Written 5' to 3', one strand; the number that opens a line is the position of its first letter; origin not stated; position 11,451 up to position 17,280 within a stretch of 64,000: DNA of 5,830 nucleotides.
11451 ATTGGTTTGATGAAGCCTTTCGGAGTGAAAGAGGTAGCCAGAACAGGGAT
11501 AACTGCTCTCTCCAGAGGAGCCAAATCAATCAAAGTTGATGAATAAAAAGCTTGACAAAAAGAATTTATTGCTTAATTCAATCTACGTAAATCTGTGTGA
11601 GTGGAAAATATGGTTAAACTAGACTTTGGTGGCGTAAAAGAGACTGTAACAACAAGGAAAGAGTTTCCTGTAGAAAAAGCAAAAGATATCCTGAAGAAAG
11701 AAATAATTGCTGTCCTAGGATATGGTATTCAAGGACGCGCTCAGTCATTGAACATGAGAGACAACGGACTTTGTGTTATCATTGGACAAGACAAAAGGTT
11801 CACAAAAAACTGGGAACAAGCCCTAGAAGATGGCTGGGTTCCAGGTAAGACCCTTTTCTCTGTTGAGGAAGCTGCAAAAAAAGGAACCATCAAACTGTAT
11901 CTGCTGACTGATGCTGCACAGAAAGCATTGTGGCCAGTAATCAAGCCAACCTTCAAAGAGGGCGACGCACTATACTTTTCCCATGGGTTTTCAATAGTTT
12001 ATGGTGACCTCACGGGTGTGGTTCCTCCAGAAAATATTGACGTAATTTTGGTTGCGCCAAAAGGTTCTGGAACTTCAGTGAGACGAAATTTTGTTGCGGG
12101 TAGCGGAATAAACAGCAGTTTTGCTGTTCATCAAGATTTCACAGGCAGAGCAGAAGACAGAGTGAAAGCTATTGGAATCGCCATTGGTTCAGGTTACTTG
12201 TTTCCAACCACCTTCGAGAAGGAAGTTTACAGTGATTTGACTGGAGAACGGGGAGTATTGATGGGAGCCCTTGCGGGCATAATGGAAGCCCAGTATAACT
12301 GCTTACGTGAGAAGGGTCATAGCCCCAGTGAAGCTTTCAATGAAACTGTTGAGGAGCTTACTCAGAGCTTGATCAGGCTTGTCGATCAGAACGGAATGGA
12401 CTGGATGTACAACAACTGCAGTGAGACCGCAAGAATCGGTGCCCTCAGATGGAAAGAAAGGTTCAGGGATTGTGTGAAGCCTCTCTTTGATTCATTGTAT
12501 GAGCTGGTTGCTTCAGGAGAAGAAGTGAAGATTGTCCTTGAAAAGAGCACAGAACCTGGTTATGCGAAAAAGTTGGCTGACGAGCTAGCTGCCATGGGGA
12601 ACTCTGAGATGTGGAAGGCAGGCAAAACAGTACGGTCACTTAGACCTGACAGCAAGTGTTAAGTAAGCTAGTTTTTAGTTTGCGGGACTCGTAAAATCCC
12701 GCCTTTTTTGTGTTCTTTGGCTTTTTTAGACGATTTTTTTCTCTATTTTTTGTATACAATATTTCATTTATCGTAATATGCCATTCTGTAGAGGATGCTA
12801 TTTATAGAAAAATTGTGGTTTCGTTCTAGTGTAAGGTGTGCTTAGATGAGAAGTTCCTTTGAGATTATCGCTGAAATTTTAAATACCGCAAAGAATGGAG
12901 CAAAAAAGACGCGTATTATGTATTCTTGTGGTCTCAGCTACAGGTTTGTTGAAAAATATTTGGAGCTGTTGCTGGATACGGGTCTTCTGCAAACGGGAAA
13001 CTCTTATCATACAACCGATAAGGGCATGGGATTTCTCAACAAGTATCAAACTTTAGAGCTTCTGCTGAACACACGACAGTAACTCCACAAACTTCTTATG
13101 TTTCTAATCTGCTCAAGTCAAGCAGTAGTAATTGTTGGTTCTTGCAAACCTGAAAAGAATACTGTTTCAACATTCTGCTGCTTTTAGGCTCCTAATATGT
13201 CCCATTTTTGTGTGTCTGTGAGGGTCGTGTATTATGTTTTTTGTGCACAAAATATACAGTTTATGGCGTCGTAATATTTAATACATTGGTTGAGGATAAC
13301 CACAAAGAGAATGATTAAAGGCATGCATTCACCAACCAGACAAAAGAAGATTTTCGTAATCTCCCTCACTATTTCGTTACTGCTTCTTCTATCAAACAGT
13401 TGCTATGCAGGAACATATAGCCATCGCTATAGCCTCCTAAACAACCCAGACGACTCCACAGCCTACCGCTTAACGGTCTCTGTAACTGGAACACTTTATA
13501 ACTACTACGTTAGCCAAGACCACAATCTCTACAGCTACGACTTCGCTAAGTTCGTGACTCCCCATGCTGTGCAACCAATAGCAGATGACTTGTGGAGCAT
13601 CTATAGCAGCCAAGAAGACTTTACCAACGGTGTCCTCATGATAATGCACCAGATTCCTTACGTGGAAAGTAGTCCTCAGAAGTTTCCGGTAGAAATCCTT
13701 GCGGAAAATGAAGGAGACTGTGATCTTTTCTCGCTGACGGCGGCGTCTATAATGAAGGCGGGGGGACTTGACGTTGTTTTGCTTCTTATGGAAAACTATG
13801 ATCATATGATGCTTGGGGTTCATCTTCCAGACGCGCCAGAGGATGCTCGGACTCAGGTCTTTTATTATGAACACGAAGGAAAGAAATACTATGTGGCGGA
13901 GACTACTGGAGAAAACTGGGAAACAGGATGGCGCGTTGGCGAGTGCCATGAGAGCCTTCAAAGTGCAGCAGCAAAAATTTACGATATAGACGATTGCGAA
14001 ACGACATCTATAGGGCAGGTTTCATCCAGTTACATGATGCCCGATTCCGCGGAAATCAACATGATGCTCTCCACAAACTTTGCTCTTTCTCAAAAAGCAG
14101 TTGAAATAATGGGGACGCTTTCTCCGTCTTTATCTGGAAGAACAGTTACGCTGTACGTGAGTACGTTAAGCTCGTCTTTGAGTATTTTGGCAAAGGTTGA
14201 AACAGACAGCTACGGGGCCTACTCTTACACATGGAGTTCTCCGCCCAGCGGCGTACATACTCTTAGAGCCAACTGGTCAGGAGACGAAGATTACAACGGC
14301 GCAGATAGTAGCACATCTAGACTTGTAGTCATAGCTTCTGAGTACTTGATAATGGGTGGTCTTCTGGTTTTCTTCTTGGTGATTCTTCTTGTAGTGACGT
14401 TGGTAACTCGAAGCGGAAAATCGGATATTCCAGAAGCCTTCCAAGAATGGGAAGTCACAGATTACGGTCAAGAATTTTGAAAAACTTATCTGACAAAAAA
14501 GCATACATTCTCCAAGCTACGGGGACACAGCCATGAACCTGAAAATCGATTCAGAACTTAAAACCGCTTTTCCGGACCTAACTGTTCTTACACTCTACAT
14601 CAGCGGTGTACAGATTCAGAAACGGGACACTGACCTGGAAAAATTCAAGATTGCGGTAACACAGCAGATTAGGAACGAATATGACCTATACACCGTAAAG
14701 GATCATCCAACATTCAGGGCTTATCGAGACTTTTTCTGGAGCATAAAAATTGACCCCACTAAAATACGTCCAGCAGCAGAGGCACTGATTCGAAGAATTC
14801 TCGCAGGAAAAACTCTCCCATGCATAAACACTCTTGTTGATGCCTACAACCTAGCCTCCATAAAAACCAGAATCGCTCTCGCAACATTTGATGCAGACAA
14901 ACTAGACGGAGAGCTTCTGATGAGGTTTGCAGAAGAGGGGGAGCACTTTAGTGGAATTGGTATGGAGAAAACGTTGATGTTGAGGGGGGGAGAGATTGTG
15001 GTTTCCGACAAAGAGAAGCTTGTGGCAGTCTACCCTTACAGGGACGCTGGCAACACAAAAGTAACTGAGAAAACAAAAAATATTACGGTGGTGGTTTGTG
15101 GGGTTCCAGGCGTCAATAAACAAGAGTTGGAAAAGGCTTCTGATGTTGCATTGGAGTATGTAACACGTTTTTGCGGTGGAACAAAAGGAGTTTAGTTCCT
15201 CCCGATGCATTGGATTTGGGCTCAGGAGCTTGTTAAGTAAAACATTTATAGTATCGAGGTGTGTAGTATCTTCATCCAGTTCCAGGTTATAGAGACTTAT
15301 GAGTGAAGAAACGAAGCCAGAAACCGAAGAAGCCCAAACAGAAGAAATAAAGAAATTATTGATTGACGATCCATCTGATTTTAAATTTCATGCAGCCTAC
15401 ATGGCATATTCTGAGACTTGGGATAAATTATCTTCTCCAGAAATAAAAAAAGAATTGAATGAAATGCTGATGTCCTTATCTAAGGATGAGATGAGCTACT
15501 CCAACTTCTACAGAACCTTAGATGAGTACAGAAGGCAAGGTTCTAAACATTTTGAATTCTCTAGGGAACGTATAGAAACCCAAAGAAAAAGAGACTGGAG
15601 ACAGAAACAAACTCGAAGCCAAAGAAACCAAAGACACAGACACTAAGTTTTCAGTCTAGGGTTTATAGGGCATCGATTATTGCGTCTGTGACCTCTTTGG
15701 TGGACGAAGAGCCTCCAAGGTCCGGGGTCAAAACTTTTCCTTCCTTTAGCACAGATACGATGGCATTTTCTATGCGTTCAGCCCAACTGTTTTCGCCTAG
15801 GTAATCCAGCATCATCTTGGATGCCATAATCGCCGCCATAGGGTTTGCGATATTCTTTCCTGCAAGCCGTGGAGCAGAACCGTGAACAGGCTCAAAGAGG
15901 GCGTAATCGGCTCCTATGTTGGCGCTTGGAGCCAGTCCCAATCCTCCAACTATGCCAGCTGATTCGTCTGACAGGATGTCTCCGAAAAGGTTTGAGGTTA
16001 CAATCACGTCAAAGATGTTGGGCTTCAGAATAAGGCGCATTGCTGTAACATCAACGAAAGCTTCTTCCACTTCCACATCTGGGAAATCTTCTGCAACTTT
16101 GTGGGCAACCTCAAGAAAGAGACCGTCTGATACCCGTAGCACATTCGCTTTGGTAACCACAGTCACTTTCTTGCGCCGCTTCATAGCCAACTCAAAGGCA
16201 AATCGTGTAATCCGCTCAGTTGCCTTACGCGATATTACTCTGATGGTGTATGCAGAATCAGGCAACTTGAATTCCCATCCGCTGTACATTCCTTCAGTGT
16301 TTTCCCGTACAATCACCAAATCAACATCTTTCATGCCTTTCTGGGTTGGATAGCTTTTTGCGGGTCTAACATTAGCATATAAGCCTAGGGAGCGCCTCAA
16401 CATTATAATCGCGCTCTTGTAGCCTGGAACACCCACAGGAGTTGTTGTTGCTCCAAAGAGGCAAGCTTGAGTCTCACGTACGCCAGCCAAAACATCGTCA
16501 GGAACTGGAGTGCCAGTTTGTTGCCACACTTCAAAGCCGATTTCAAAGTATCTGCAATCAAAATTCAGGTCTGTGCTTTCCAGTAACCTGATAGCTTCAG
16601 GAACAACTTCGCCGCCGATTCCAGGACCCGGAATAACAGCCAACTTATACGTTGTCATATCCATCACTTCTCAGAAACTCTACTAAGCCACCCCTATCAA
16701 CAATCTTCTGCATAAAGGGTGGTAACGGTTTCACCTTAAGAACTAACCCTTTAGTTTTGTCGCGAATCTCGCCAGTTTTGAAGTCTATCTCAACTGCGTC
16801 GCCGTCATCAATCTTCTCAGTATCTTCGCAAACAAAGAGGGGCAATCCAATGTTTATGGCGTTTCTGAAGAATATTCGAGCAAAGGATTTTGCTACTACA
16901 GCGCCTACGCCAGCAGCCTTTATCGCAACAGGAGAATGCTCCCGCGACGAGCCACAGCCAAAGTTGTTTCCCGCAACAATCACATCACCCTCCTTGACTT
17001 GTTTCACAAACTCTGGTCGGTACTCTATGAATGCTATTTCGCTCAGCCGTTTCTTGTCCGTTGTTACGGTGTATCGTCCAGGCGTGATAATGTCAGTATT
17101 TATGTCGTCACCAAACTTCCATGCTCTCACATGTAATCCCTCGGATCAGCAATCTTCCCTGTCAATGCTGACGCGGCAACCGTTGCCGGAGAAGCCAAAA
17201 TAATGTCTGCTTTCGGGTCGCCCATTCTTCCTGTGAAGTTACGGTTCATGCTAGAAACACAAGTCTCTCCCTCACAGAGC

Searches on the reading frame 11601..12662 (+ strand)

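Call 25: search_protein_families(library=pfam, proteins=[window:11601-12662:+])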
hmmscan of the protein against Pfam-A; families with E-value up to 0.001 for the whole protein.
window:11601-12662:+ (353 aa): 2 families
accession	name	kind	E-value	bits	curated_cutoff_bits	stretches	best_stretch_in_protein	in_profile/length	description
PF07991.19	KARI_N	-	5.5e-43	146.8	20.6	1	31-197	2-161/165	Acetohydroxy acid isomeroreductase, NADPH-binding domain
PF01450.25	KARI_C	-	5e-40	137.6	29.1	1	205-349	1-143/144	Ketol-acid reductoisomerase, C-terminal domain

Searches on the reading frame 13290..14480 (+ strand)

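Call 26: search_protein_families(library=pfam, proteins=[window:13290-14480:+])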
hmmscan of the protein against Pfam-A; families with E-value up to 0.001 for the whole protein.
window:13290-14480:+ (396 aa): 1 family
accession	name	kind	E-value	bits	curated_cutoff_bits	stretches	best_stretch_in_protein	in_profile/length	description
PF16640.11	Big_3_5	-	5.5e-07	30.5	35.5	1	268-347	11-87/88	Bacterial Ig-like domain (group 3)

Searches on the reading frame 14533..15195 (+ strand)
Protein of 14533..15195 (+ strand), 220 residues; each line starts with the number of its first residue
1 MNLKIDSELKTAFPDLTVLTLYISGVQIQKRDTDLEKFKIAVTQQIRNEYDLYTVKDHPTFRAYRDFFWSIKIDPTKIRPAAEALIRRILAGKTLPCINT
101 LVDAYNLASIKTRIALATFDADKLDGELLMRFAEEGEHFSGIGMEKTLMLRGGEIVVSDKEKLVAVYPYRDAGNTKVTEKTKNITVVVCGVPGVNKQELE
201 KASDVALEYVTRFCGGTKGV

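Call 26: search_protein_families(library=pfam, proteins=[window:14533-15195:+])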
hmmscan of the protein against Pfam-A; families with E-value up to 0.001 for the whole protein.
window:14533-15195:+ (220 aa): 1 family
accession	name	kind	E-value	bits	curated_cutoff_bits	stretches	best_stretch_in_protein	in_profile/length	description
PF03483.22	B3_4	-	9.5e-31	107.2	29.3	1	63-215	1-174/174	B3/4 domain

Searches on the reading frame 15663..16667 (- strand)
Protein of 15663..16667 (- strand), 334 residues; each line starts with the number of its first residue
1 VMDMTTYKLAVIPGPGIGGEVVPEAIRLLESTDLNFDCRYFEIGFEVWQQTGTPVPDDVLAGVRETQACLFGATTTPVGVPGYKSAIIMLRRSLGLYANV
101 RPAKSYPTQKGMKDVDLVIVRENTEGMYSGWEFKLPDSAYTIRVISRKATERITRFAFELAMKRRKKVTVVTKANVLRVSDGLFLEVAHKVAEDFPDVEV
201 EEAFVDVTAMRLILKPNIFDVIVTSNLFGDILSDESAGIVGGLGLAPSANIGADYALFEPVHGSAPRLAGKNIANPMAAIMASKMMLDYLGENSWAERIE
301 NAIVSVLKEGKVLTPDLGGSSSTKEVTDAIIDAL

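Call 24: search_protein_families(library=pfam, proteins=[window:15663-16667:-])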
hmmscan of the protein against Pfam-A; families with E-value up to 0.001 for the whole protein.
window:15663-16667:- (334 aa): 1 family
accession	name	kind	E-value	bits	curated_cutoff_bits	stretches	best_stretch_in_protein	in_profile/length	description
PF00180.25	Iso_dh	-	1.8e-103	346.9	27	1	8-330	1-348/348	Isocitrate/isopropylmalate dehydrogenase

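Call 49: search_protein_families(library=ncbifam, proteins=[window:15663-16667:-], max_evalue=1e-30)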
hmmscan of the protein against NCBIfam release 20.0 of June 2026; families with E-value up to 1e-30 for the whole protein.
window:15663-16667:- (334 aa): 16 families
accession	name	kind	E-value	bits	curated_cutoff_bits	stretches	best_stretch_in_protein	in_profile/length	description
NF040626.1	AksF2_Meth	equivalog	1.8e-126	421.9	540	1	7-332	2-328/333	homoisocitrate dehydrogenase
TIGR02088.1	LEU3_arch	subfamily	3.2e-122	407.8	409.8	1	9-331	1-324/324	isopropylmalate/isohomocitrate dehydrogenases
NF040619.1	AksF_Meth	equivalog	1.4e-110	369.6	500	1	7-330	2-343/343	homoisocitrate dehydrogenase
NF006529.0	PRK08997.1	equivalog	5e-110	367.6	510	1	4-334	1-335/335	isocitrate dehydrogenase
NF006673.0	PRK09222.1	equivalog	2.7e-100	336.6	509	1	6-332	4-339/482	NADP-dependent isocitrate dehydrogenase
TIGR00175.1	mito_nad_idh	equivalog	3.2e-93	312.5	432.4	1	6-333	3-333/334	isocitrate dehydrogenase (NAD(+))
TIGR02089.1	TTC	equivalog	4.3e-92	308.7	470.4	1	4-334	1-352/352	tartrate dehydrogenase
NF040855.1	iso_homocit_dh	equivalog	7.5e-92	308.2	680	1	7-332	2-317/345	isocitrate--homoisocitrate dehydrogenase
NF002898.0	PRK03437.1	equivalog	8.1e-86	288.4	393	1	5-334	3-345/347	3-isopropylmalate dehydrogenase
TIGR02924.1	ICDH_alpha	equivalog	1.7e-85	287.8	561.35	1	8-320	2-317/473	isocitrate dehydrogenase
NF006048.0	PRK08194.1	equivalog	2.5e-84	283.4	501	1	4-333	1-348/352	tartrate dehydrogenase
TIGR00169.1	leuB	equivalog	5e-79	265.9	353.2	1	8-333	1-348/349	3-isopropylmalate dehydrogenase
TIGR00183.1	prok_nadp_idh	equivalog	9.7e-51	172.9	567.3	0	199-317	276-393/417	isocitrate dehydrogenase (NADP(+))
NF005036.0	PRK06451.1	equivalog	5.9e-49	166.9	484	0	201-332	271-406/412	NADP-dependent isocitrate dehydrogenase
NF005425.0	PRK07006.1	equivalog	1.4e-45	155.8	490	0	197-311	274-388/416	NADP-dependent isocitrate dehydrogenase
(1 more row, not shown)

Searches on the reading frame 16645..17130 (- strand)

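Call 24: search_protein_families(library=pfam, proteins=[window:16645-17130:-])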
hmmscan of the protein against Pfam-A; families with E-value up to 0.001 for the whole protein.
window:16645-17130:- (161 aa): 2 families
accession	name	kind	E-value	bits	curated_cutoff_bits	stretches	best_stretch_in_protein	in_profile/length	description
PF00694.25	Aconitase_C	-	3.3e-18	66.7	22.8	1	13-96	41-123/131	Aconitase C-terminal domain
PF06434.19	Aconitase_2_N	-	5e-07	30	27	1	6-151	6-168/204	Aconitate hydratase 2 N-terminus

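Call 49: search_protein_families(library=ncbifam, proteins=[window:16645-17130:-], max_evalue=1e-30)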
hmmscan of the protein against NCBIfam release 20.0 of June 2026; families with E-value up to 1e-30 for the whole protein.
window:16645-17130:- (161 aa): 5 families
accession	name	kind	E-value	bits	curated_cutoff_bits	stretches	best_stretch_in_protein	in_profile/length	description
TIGR02087.1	LEUD_arch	subfamily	6.5e-64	214.4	108.95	1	2-154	2-155/157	LeuD/DmdB family oxidoreductase small subunit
TIGR02084.1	leud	equivalog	2.8e-57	192.8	245.85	1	2-154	2-155/156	3-isopropylmalate dehydratase small subunit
NF040625.1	HacB2_Meth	equivalog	1.6e-55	187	230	1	2-152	7-156/161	homoaconitase small subunit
NF010629.0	PRK14023.1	equivalog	3.5e-50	170.1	229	1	2-155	3-156/166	homoaconitate hydratase small subunit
NF040604.2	HacB_Meth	equivalog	7.8e-48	162.3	230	1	2-154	6-158/159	homoaconitase small subunit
